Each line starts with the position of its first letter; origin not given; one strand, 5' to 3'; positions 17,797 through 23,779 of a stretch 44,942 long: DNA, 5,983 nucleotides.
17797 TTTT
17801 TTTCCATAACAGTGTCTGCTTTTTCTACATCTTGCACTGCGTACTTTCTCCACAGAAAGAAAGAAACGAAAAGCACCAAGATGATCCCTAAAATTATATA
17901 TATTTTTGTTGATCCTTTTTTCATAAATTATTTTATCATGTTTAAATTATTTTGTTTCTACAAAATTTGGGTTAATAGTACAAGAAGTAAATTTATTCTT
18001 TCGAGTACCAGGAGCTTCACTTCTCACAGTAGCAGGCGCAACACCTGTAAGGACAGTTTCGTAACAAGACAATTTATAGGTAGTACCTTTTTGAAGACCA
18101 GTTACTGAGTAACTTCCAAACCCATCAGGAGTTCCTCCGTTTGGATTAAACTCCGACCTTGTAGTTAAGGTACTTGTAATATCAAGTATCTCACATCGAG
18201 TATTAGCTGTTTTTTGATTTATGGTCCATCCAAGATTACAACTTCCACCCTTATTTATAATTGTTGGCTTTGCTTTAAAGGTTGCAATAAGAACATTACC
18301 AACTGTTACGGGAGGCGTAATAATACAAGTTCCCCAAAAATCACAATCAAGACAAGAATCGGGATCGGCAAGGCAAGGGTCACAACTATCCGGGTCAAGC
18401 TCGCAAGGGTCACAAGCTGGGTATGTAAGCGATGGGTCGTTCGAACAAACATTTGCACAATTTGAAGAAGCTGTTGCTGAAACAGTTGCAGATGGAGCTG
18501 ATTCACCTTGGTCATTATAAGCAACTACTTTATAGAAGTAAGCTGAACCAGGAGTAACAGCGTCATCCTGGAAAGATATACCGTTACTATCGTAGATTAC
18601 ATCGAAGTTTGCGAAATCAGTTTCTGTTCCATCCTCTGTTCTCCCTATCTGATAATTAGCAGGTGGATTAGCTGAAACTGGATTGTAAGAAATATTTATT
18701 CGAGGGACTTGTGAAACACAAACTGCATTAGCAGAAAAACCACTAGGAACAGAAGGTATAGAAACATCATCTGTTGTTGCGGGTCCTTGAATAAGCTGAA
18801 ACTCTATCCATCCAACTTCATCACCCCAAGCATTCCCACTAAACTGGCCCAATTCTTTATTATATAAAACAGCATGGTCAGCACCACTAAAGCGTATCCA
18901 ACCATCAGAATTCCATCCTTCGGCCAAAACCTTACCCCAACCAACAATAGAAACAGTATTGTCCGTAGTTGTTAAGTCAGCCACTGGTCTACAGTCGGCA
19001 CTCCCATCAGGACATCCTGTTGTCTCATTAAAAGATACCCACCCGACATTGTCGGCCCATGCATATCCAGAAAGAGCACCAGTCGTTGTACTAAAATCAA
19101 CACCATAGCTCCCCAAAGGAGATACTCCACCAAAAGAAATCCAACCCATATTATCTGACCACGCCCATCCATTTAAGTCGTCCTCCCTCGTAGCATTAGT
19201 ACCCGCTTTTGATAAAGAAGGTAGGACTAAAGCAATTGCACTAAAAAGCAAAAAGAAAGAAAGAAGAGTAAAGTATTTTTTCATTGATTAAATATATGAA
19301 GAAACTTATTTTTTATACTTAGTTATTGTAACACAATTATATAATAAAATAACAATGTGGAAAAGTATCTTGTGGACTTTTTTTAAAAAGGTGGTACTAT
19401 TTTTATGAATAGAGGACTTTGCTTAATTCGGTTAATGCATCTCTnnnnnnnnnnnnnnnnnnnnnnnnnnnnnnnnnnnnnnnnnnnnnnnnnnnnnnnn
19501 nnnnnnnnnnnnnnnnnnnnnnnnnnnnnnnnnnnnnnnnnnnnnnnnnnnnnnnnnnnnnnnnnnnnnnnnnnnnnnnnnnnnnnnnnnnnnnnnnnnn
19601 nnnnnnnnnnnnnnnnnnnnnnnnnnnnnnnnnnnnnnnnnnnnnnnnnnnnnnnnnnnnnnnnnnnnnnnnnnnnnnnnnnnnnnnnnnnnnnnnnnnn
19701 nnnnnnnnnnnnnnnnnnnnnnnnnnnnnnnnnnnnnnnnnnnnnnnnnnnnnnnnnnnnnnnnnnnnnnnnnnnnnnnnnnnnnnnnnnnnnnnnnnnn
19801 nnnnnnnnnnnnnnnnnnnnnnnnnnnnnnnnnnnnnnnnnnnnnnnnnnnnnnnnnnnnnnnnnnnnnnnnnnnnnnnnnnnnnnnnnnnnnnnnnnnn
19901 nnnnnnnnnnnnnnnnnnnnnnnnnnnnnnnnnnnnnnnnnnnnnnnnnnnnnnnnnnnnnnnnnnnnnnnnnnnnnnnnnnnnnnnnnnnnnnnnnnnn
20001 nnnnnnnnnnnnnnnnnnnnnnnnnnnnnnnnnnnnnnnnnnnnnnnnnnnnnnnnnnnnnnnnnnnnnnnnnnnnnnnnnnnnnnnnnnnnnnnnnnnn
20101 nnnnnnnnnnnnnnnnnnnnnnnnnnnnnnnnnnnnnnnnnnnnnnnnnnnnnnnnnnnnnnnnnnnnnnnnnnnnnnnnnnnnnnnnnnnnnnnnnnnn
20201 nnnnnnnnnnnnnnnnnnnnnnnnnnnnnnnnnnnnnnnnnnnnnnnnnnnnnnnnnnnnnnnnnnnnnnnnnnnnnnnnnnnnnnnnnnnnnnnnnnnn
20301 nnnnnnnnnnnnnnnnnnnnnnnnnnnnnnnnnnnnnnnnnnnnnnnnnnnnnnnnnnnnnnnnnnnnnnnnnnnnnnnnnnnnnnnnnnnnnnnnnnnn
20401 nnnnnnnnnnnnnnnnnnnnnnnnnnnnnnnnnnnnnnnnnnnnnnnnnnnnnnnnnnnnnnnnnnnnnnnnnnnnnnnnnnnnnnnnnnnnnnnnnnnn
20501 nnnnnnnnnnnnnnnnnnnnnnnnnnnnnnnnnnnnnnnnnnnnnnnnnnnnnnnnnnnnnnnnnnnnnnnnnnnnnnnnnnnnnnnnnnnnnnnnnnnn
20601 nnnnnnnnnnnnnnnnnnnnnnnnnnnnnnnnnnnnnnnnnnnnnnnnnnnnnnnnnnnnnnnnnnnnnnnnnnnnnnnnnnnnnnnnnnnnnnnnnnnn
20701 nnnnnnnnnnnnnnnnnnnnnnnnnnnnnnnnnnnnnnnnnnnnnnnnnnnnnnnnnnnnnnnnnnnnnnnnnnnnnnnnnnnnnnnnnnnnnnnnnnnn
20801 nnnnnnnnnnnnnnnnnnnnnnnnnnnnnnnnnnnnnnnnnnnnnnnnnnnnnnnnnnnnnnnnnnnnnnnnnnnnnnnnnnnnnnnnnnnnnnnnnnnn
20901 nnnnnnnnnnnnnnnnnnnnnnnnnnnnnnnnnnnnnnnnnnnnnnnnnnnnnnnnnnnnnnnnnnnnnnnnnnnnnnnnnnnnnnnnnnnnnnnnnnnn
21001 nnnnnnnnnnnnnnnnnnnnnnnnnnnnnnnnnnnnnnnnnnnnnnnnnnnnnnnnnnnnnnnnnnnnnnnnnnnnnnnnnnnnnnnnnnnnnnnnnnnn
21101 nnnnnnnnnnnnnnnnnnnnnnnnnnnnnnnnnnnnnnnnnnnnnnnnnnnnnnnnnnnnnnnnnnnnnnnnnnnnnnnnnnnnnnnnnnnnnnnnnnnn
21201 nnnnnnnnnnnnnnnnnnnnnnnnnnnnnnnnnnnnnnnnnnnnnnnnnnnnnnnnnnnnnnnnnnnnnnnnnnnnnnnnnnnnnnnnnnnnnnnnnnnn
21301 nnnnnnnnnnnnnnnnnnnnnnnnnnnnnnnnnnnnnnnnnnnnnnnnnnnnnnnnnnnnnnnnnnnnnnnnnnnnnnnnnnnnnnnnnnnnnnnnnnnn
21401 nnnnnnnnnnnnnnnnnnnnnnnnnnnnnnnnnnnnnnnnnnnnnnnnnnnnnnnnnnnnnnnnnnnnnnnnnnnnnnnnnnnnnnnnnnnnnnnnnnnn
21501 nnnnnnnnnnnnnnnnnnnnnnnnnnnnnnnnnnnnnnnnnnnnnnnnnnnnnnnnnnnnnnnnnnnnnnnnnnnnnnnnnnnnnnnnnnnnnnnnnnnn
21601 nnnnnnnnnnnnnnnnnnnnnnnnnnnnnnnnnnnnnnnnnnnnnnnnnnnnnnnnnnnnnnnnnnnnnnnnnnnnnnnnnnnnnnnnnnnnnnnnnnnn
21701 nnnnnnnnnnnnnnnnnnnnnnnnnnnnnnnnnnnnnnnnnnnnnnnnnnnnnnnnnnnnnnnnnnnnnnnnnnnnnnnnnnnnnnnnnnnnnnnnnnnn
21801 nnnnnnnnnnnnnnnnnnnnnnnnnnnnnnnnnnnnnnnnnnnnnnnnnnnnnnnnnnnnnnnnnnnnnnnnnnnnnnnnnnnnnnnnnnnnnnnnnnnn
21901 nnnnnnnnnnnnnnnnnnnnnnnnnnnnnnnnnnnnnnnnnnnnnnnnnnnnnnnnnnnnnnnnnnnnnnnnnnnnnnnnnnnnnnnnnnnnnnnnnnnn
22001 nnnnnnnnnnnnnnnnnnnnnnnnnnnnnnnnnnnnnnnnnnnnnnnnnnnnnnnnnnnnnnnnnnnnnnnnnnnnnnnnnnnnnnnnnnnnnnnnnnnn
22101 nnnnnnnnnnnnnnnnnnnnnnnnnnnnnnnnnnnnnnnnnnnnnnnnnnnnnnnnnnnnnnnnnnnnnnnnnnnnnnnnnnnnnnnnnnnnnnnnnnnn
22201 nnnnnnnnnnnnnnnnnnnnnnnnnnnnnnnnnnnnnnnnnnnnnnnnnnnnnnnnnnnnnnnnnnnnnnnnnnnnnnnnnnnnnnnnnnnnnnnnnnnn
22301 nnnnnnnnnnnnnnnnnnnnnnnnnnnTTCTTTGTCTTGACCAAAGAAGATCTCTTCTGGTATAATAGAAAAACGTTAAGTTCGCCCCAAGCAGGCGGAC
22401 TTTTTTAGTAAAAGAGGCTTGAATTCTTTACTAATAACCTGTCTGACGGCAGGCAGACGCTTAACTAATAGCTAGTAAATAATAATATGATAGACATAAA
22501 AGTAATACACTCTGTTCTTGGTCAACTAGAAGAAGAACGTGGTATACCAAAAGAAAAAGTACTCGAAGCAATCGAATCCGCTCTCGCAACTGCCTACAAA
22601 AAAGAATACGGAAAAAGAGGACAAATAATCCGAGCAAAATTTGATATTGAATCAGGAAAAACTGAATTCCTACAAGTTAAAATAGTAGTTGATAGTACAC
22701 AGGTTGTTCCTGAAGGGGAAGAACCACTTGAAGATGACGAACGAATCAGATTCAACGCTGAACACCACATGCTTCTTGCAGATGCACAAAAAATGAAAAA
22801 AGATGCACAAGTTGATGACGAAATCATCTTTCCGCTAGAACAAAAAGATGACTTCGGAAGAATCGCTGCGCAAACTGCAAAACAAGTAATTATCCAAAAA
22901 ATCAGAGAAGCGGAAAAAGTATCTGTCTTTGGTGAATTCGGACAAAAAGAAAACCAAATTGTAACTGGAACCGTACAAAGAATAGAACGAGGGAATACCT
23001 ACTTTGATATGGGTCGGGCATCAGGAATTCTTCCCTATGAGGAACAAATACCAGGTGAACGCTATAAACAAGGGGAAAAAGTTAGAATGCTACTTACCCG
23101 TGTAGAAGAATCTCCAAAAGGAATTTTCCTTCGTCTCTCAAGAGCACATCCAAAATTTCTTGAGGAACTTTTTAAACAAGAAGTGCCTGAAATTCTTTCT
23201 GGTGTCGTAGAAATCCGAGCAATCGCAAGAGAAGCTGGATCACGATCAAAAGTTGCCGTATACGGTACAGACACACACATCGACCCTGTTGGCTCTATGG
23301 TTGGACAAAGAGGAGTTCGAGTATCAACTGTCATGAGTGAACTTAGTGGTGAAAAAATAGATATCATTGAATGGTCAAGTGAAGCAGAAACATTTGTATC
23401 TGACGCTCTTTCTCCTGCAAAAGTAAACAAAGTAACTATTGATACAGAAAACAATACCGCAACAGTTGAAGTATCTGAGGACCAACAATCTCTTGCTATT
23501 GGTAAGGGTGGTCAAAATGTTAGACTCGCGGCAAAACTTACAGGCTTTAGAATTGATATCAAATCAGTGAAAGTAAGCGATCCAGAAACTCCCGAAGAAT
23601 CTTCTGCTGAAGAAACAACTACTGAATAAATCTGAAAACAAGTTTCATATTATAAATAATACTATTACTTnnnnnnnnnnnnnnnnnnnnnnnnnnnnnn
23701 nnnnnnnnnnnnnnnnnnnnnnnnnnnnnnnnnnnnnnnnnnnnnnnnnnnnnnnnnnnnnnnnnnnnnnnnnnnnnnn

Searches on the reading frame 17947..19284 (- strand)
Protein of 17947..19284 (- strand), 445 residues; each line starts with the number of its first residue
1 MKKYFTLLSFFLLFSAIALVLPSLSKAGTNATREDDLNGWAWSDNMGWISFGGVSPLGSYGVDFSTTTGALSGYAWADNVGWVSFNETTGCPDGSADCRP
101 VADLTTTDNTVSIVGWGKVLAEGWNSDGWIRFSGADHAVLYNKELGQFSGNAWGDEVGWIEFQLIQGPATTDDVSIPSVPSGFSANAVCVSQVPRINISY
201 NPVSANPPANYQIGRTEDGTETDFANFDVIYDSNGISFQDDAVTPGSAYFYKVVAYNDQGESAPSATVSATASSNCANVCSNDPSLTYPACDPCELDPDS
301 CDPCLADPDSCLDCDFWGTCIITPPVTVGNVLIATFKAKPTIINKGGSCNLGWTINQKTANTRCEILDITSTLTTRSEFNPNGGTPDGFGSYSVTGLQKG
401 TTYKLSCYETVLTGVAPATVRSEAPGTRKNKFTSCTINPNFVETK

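Call 11: search_protein_families(library=pfam, proteins=[window:17947-19284:-])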
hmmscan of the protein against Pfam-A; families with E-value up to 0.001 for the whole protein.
window:17947-19284:- (445 aa): 1 family
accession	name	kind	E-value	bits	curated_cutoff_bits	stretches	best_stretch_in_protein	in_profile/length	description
PF00041.27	fn3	-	9.6e-05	23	25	0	198-270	18-83/84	Fibronectin type III domain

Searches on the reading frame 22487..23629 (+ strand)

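Call 11: search_protein_families(library=pfam, proteins=[window:22487-23629:+])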
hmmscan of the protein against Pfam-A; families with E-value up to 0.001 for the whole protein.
window:22487-23629:+ (380 aa): 5 families
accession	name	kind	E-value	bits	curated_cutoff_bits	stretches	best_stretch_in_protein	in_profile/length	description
PF08529.16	NusA_N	-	2.1e-31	109.1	23.8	1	9-144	4-118/119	NusA N-terminal domain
PF13184.12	KH_5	-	5.1e-27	94.2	27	1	250-318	1-69/69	NusA-like KH domain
PF00575.29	S1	-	5.1e-07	30.4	22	1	154-215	3-71/74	S1 RNA binding domain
PF23095.1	KH_NusA_C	-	7.6e-07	29.5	34.2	1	326-362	2-38/59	Transcription termination/antitermination protein NusA, KH domain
PF07650.23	KH_2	-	6.2e-05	23.2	22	1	303-363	5-66/78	KH domain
